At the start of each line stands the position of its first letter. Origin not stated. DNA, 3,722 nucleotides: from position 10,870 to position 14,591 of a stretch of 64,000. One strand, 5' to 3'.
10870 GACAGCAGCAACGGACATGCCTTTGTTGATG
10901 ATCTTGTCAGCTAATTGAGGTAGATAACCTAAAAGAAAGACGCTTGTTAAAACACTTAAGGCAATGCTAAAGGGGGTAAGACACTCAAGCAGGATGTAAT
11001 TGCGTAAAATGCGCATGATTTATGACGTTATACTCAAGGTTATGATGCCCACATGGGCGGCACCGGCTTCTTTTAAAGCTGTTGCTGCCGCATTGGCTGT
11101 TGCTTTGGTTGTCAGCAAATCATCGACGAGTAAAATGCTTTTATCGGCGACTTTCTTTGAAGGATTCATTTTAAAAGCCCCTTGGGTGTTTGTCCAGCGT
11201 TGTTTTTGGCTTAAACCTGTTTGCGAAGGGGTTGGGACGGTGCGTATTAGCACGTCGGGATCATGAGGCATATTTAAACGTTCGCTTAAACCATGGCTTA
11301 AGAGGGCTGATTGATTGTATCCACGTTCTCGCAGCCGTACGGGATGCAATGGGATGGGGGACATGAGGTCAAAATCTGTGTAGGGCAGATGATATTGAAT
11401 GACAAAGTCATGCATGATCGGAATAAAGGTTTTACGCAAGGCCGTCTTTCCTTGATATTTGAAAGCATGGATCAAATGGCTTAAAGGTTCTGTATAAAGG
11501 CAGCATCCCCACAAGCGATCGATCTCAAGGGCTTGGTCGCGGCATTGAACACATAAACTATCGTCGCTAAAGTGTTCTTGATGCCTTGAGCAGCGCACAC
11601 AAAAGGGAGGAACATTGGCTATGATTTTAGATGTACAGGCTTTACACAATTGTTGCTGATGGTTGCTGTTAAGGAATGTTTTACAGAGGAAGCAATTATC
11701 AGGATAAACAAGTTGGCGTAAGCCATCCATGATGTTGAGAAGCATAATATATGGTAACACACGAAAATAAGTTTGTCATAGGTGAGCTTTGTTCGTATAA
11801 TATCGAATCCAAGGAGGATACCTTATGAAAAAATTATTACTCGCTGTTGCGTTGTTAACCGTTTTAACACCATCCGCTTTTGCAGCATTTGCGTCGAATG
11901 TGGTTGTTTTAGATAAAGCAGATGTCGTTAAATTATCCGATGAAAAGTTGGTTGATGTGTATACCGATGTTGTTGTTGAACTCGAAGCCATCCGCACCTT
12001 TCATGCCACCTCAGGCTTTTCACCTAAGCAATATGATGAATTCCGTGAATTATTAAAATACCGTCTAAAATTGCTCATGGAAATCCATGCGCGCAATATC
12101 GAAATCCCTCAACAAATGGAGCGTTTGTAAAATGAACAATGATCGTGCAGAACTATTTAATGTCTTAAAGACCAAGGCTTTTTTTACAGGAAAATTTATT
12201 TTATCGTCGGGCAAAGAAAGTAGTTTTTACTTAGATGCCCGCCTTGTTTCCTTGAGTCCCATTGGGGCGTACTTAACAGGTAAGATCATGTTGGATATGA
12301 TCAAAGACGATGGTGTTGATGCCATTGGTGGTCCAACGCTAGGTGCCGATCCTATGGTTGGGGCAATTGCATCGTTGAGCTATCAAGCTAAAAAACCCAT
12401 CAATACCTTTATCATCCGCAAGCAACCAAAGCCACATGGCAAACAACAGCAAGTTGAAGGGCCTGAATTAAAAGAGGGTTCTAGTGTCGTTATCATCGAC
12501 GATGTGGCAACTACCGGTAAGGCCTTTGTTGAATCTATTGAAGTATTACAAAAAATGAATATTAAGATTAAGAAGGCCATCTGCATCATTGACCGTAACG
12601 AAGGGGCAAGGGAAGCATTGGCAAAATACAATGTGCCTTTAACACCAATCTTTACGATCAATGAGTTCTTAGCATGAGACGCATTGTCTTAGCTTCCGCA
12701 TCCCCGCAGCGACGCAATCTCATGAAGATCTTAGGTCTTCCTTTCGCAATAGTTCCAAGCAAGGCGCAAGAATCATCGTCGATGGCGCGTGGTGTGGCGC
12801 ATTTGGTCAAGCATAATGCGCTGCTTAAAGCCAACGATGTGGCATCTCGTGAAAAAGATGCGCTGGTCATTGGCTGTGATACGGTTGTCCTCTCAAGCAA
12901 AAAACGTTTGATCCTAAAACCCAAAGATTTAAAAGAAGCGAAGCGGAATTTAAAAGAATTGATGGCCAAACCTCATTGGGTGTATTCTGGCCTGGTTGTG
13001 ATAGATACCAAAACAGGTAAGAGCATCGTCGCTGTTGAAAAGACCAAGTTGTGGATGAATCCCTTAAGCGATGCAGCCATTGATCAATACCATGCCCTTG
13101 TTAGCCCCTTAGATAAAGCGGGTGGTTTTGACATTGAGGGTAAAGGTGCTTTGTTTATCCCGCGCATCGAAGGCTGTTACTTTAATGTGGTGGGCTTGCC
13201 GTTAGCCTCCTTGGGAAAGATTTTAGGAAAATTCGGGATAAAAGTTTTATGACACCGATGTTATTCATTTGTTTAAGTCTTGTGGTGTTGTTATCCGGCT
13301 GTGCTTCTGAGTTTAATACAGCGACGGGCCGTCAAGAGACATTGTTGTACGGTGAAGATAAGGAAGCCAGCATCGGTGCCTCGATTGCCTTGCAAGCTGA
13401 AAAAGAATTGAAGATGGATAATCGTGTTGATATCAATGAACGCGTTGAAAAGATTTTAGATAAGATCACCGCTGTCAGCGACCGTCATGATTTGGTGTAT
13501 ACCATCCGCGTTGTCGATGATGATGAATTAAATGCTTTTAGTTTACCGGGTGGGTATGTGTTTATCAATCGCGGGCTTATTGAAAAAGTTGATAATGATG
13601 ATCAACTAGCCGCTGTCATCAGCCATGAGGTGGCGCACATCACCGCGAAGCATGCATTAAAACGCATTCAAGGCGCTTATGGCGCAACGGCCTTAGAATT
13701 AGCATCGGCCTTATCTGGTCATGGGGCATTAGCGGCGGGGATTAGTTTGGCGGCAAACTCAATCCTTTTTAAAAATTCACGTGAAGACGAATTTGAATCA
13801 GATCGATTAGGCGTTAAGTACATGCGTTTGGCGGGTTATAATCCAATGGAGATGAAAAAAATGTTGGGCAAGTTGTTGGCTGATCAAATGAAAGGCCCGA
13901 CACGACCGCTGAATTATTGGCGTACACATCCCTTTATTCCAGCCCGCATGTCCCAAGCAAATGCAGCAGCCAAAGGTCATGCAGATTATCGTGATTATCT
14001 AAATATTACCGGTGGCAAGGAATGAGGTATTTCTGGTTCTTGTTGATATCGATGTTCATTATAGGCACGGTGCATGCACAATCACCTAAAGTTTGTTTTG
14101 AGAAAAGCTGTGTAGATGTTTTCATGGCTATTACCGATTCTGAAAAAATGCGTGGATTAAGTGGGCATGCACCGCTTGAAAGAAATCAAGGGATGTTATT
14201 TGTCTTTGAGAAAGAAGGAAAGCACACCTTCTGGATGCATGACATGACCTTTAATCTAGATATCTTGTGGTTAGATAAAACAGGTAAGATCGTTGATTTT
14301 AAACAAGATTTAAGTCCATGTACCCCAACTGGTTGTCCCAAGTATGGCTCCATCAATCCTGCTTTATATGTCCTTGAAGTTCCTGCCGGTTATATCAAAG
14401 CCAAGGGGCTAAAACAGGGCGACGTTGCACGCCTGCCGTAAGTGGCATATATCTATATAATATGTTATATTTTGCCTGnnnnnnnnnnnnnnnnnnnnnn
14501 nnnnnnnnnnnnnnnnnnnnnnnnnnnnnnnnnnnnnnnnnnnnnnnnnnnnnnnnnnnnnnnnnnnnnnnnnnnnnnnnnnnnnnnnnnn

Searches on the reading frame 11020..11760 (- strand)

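Call 79: search_protein_families(library=pfam, proteins=[window:11020-11760:-], max_evalue=0.00001)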
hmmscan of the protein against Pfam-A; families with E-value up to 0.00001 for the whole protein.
window:11020-11760:- (246 aa): 2 families
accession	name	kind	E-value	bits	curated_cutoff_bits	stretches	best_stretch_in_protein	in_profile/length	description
PF18912.6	DZR_2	-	1.4e-09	38.1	27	1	16-74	3-56/56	Double zinc ribbon domain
PF00156.33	Pribosyltran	-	2.1e-06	27.6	26.3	1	183-242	69-123/158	Phosphoribosyl transferase domain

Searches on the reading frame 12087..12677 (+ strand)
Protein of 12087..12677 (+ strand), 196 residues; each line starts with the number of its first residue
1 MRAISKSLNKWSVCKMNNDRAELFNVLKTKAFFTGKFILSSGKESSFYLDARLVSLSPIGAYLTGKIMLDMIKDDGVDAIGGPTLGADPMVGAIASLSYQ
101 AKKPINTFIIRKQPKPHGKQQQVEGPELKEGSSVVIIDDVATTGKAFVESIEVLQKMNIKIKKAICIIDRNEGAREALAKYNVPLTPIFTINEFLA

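Call 79: search_protein_families(library=pfam, proteins=[window:12087-12677:+], max_evalue=0.00001)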
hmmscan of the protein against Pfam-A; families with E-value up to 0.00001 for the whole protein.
window:12087-12677:+ (196 aa): 1 family
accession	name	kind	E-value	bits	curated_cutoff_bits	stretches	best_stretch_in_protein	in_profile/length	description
PF00156.33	Pribosyltran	-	4.6e-10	39.5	26.3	1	75-183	28-139/158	Phosphoribosyl transferase domain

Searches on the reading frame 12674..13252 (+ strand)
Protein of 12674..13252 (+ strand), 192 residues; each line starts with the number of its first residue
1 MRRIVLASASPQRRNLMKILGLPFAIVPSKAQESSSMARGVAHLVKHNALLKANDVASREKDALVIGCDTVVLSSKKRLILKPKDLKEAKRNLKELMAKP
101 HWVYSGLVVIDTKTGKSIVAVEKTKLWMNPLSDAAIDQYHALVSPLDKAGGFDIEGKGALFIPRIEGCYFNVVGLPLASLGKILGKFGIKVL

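Call 79: search_protein_families(library=pfam, proteins=[window:12674-13252:+], max_evalue=0.00001)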
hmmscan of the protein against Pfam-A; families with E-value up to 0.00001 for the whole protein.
window:12674-13252:+ (192 aa): 1 family
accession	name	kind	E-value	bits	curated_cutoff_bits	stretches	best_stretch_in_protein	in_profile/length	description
PF02545.19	Maf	-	1.2e-49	169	27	1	3-186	1-186/187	Maf-like protein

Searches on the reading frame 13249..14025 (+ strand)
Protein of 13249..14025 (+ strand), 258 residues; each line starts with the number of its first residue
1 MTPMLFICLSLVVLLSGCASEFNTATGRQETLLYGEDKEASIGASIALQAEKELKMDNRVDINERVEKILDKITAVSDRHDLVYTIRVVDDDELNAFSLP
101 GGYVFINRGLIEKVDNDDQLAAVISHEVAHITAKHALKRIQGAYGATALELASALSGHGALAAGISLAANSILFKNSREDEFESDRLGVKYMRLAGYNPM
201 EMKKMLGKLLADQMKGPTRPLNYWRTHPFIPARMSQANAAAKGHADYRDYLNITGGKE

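Call 79: search_protein_families(library=pfam, proteins=[window:13249-14025:+], max_evalue=0.00001)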
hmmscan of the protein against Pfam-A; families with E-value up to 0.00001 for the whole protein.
window:13249-14025:+ (258 aa): 1 family
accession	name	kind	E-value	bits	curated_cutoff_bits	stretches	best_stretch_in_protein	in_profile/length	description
PF01435.24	Peptidase_M48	-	1.4e-31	110.2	20.3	1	63-239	4-184/186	Peptidase family M48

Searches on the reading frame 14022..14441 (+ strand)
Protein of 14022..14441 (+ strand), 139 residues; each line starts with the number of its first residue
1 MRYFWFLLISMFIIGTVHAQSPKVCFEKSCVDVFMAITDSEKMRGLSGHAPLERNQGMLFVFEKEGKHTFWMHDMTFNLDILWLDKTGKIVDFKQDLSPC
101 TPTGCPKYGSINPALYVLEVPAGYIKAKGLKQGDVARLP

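Call 79: search_protein_families(library=pfam, proteins=[window:14022-14441:+], max_evalue=0.00001)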
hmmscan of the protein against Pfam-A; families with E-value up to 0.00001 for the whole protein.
window:14022-14441:+ (139 aa): 1 family
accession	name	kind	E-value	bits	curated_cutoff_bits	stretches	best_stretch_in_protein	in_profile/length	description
PF02643.20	DUF192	-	1.5e-28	99.2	27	1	32-135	2-93/96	Uncharacterized ACR, COG1430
